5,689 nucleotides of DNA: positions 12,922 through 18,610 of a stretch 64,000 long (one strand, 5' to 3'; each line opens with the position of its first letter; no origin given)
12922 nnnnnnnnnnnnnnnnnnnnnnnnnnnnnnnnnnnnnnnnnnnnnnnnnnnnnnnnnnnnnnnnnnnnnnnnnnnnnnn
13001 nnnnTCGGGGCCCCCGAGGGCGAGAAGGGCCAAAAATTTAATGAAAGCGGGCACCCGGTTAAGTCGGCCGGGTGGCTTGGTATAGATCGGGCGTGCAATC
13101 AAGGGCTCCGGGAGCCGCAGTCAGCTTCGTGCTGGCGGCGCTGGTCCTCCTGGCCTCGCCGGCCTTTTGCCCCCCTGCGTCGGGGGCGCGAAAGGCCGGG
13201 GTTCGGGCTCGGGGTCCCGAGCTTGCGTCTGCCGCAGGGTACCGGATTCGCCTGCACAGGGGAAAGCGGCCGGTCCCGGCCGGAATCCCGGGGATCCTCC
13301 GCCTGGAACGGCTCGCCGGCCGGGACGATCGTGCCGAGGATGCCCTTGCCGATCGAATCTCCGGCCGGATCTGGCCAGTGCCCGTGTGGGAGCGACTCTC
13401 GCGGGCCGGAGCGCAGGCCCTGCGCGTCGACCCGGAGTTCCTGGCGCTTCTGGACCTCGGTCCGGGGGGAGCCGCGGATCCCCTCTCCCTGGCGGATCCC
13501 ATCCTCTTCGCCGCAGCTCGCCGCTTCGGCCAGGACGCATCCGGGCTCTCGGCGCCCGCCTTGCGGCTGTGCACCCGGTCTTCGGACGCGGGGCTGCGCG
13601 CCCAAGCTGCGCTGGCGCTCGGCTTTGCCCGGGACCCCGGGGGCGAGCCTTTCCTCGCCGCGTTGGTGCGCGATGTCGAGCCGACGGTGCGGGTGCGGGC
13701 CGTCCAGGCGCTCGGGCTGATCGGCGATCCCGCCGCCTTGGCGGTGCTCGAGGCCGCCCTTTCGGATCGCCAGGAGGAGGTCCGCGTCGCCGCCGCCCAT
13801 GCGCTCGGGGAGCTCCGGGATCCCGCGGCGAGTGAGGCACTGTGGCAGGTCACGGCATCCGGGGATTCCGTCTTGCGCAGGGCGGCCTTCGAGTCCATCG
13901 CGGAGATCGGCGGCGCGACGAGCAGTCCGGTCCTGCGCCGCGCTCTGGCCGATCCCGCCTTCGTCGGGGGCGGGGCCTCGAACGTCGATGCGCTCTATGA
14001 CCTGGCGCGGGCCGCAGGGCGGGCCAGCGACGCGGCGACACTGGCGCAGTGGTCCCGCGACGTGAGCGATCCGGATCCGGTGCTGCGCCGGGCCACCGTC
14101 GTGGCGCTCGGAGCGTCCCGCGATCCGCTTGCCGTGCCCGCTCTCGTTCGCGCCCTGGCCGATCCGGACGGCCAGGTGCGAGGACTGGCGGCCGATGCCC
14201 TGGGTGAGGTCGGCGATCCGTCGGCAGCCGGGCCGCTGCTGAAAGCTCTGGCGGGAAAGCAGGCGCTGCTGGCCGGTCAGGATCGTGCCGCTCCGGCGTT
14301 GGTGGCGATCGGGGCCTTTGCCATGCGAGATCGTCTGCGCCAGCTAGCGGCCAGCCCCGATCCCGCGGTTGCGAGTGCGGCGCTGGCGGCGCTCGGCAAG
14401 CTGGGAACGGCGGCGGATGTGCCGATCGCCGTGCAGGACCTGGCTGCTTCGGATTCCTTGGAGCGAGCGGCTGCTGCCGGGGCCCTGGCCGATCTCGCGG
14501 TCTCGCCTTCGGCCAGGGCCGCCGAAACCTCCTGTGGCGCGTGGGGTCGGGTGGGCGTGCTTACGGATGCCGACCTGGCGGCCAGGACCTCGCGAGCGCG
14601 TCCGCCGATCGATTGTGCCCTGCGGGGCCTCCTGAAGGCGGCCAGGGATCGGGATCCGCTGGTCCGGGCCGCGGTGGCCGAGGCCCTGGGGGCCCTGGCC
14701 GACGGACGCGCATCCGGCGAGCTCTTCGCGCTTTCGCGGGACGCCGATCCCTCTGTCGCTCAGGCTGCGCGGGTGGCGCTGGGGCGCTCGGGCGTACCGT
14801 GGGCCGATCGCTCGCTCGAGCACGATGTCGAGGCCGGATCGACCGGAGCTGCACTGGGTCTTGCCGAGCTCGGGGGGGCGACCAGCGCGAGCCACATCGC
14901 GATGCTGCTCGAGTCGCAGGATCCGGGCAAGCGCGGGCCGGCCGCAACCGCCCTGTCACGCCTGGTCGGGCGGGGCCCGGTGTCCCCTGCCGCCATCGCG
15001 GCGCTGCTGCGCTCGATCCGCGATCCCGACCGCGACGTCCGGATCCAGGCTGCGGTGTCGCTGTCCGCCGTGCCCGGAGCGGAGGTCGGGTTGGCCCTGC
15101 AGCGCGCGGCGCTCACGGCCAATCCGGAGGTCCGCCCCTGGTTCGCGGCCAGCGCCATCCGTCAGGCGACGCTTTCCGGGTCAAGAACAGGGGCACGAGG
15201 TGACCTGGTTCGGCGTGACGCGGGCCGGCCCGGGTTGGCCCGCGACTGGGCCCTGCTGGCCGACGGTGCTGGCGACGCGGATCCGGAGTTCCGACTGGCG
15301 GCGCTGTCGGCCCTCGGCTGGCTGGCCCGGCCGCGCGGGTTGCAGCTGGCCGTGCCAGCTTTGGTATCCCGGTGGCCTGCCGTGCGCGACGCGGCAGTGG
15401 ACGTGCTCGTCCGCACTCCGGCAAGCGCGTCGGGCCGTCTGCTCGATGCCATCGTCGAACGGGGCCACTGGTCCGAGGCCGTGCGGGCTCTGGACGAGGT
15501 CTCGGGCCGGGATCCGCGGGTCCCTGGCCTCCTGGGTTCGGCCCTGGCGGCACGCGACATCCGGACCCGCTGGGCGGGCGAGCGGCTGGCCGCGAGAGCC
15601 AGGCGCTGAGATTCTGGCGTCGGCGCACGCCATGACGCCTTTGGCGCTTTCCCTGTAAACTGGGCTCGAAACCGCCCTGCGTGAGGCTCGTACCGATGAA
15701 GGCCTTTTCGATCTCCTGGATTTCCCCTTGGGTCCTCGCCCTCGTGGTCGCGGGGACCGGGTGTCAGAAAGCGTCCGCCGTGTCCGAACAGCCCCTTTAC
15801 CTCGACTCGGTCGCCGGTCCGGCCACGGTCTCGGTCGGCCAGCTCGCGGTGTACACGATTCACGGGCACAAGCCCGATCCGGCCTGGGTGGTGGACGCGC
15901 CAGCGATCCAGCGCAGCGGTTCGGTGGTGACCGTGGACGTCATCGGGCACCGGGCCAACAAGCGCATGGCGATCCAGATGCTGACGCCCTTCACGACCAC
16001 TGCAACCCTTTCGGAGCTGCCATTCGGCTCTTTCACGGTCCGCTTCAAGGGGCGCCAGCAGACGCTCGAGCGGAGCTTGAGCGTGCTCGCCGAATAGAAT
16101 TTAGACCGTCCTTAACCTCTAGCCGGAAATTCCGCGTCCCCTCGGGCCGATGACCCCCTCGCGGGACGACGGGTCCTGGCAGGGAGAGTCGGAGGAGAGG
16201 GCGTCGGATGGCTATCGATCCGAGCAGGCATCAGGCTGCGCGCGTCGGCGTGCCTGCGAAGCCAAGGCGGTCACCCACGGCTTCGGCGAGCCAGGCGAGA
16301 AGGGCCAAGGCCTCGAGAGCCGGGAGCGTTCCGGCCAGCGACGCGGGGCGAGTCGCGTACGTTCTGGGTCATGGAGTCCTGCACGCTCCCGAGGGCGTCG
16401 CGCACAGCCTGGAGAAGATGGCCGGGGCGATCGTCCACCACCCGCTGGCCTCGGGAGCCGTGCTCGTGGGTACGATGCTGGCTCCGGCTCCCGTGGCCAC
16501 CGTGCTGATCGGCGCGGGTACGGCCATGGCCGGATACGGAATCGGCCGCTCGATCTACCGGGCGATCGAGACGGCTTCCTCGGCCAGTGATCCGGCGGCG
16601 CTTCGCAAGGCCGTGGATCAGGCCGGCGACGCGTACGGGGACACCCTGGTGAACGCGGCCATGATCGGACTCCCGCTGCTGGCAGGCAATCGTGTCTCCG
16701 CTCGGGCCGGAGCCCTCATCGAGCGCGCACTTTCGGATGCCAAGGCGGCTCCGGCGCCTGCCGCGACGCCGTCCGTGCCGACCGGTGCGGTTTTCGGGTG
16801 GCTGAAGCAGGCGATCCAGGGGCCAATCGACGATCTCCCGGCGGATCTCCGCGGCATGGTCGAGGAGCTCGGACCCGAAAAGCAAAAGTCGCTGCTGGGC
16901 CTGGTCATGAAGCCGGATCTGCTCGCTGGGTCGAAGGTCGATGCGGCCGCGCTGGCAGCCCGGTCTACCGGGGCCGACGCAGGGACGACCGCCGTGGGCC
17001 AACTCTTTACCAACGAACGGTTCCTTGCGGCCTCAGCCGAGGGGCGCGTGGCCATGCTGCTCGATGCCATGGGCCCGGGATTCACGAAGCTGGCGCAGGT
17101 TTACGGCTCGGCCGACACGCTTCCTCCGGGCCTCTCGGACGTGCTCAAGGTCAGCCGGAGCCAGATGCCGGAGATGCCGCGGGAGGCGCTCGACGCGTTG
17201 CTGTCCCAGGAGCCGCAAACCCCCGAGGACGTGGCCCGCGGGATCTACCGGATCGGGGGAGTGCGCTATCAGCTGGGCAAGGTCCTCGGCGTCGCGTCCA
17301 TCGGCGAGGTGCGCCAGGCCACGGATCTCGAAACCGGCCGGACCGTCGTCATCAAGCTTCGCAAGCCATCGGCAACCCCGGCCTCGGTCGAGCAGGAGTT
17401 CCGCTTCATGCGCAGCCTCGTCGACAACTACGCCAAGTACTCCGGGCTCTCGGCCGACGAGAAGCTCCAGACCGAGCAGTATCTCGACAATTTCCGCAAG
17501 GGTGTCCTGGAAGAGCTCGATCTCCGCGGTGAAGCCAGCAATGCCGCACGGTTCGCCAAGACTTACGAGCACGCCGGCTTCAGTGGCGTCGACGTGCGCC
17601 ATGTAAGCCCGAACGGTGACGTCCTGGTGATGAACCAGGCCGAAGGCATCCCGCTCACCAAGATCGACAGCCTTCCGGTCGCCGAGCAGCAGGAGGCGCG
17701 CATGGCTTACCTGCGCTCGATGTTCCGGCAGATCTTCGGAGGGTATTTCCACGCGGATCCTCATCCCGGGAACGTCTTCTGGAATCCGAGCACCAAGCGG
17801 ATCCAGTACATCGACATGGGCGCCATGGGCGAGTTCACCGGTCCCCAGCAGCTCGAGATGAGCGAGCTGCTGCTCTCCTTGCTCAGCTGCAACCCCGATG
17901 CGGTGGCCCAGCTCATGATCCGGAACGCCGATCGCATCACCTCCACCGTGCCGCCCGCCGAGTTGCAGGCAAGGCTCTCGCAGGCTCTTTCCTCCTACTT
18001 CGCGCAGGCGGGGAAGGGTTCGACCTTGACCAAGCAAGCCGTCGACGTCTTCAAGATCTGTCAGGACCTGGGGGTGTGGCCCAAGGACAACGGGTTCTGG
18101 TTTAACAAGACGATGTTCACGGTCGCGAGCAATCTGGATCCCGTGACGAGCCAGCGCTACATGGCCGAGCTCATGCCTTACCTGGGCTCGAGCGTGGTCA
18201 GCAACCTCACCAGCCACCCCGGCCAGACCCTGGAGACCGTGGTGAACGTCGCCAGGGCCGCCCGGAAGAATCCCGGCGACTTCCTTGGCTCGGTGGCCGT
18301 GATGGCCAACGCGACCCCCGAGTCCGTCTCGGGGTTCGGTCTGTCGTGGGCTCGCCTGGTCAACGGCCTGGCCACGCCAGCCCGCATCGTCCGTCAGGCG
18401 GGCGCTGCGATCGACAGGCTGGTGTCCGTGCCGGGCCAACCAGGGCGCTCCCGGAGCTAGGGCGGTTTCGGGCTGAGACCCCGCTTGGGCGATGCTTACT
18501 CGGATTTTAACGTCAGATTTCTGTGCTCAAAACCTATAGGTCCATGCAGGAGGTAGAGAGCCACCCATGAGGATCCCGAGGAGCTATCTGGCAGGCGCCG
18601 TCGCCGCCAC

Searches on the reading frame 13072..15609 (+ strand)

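Call 26: search_protein_families(library=pfam, proteins=[window:13072-15609:+], max_evalue=0.001)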
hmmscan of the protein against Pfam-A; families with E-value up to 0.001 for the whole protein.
window:13072-15609:+ (845 aa): 4 families
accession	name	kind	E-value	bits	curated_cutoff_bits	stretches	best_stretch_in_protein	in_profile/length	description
PF13646.12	HEAT_2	-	1.5e-55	185.9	27.7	7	332-395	10-73/88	HEAT repeats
PF02985.28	HEAT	-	3e-23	80.1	23.5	1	518-544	3-29/31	HEAT repeat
PF13513.12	HEAT_EZ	-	2e-11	44.6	27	0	349-379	20-54/55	HEAT-like repeat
PF03130.22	HEAT_PBS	-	8.2e-07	29.4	20.9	1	206-232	1-27/27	PBS lyase HEAT-like repeat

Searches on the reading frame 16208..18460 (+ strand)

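Call 26: search_protein_families(library=pfam, proteins=[window:16208-18460:+], max_evalue=0.001)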
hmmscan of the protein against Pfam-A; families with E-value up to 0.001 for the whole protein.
window:16208-18460:+ (750 aa): 1 family
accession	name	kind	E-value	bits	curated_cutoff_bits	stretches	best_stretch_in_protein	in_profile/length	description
PF03109.22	ABC1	-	1.3e-29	103.5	22.9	1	360-569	38-243/244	ABC1 atypical kinase-like domain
